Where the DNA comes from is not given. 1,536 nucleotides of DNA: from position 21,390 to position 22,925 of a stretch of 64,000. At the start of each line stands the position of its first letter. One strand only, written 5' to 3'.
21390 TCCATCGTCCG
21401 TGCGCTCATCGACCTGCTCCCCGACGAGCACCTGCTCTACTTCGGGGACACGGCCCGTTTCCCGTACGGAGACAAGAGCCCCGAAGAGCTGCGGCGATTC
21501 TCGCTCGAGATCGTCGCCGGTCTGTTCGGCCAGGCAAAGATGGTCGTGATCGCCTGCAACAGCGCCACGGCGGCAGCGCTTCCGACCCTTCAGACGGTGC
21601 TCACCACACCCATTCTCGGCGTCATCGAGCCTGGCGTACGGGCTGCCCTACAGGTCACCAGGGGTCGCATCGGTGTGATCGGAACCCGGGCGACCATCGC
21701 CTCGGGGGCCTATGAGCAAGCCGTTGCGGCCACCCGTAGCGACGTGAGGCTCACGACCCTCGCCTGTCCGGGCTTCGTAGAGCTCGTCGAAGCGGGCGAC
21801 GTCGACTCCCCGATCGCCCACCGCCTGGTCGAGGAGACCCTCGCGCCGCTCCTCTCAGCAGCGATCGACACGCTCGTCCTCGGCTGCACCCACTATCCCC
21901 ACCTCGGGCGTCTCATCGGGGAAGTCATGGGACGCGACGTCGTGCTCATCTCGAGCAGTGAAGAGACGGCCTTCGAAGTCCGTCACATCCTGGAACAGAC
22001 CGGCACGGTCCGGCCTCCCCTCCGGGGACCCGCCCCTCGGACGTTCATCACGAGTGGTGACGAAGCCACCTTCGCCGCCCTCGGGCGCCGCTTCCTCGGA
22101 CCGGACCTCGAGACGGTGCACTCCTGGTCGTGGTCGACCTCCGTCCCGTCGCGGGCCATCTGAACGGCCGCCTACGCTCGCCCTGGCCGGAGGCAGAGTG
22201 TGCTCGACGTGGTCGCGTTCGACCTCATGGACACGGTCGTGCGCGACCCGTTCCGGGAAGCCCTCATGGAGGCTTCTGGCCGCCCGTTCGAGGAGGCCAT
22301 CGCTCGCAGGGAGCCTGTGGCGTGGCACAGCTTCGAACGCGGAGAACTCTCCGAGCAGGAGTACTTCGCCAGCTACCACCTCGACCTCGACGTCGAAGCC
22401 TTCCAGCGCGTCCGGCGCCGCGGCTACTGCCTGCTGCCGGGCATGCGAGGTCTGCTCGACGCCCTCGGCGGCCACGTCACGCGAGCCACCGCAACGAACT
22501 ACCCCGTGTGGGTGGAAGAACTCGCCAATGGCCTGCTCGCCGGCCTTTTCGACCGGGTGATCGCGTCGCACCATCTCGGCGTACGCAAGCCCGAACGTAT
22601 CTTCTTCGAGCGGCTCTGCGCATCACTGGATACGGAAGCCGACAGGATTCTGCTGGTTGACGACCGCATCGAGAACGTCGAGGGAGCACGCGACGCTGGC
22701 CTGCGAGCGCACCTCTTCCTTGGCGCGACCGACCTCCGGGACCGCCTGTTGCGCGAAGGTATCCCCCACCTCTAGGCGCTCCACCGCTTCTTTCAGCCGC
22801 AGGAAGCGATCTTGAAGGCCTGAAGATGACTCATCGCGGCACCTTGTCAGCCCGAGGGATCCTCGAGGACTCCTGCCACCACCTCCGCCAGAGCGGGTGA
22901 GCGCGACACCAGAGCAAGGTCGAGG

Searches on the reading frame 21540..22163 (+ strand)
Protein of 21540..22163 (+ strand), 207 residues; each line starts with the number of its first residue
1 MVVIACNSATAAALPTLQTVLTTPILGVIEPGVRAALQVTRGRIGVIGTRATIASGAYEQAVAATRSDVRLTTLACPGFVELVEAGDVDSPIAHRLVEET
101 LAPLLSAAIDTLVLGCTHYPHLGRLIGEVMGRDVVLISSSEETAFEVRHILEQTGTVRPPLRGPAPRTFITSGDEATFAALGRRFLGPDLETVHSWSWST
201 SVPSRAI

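Call 27: search_protein_families(library=pfam, proteins=[window:21540-22163:+], max_evalue=0.00001)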
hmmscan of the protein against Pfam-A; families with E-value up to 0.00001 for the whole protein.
window:21540-22163:+ (207 aa): 1 family
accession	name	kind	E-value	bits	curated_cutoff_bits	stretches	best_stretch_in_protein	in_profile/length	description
PF01177.27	Asp_Glu_race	-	3.7e-19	69.8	31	1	2-131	71-197/211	Asp/Glu/Hydantoin racemase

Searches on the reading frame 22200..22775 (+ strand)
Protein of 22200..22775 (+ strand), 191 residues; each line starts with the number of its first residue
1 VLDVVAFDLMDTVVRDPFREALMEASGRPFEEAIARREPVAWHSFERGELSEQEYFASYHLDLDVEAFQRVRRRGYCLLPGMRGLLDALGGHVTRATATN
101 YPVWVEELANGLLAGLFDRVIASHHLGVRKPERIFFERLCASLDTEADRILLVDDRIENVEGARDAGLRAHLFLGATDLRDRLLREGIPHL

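Call 27: search_protein_families(library=pfam, proteins=[window:22200-22775:+], max_evalue=0.00001)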
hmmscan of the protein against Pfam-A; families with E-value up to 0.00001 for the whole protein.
window:22200-22775:+ (191 aa): 3 families
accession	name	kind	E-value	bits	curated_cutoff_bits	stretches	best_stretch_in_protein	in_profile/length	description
PF00702.32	Hydrolase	-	1.1e-09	39.3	26.4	1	3-167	2-191/191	haloacid dehalogenase-like hydrolase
PF13419.12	HAD_2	-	5.2e-06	27.1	23.8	1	75-170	77-175/178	Haloacid dehalogenase-like hydrolase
PF13242.12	Hydrolase_like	-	9e-06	26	22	0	129-178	3-53/75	HAD-hyrolase-like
